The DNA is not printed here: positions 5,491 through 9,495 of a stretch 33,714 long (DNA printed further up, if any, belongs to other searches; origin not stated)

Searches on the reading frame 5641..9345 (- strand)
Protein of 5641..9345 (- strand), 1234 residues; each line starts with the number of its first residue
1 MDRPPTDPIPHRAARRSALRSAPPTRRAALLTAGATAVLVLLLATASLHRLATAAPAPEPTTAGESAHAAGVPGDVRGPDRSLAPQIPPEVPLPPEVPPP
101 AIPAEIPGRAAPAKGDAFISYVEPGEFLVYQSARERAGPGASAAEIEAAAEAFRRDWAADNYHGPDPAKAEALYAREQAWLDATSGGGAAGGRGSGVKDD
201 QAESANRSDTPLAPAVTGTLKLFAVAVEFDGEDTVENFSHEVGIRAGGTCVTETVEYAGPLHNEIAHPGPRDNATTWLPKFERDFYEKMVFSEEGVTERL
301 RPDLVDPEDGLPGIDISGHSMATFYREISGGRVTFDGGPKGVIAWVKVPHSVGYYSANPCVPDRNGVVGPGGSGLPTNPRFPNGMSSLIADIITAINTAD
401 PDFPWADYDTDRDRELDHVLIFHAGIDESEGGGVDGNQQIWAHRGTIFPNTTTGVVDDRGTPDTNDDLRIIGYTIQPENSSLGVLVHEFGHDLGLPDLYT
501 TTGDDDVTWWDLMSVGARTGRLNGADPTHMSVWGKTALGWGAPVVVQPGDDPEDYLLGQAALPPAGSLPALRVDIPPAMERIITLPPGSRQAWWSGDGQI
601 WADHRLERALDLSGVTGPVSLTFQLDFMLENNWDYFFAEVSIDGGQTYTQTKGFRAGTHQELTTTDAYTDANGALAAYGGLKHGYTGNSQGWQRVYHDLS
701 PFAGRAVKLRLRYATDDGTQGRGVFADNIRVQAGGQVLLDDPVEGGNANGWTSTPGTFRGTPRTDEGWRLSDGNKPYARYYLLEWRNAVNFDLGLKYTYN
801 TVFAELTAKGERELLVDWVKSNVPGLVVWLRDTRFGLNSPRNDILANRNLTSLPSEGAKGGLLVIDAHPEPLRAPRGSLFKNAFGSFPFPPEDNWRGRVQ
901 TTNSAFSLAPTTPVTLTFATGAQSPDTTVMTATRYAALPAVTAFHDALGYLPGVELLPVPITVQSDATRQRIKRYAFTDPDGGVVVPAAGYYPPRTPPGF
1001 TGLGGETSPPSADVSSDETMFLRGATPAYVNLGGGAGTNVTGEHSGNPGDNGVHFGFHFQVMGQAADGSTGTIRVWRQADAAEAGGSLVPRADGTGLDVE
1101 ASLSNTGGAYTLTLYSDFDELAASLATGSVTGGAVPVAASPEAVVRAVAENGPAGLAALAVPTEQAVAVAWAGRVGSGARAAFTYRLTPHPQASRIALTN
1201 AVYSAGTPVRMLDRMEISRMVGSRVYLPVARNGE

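Call 5: search_protein_families(library=pfam, proteins=[window:5641-9345:-], max_evalue=0.01)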
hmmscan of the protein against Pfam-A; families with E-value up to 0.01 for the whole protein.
window:5641-9345:- (1234 aa): 3 families
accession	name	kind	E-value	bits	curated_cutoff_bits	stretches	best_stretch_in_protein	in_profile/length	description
PF05547.17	Peptidase_M6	-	1.8e-40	139.5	22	1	261-535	28-282/294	Immune inhibitor A peptidase M6, catalytic domain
PF20773.4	InhA-like_MAM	-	3.6e-23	82.5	26.9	1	583-751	31-186/191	Immune inhibitor A-like, MAM domain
PF20774.2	InhA-like_VEG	-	7e-09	36.5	27.6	1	776-930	3-114/158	Immune inhibitor A-like metallopeptidase, VEG domain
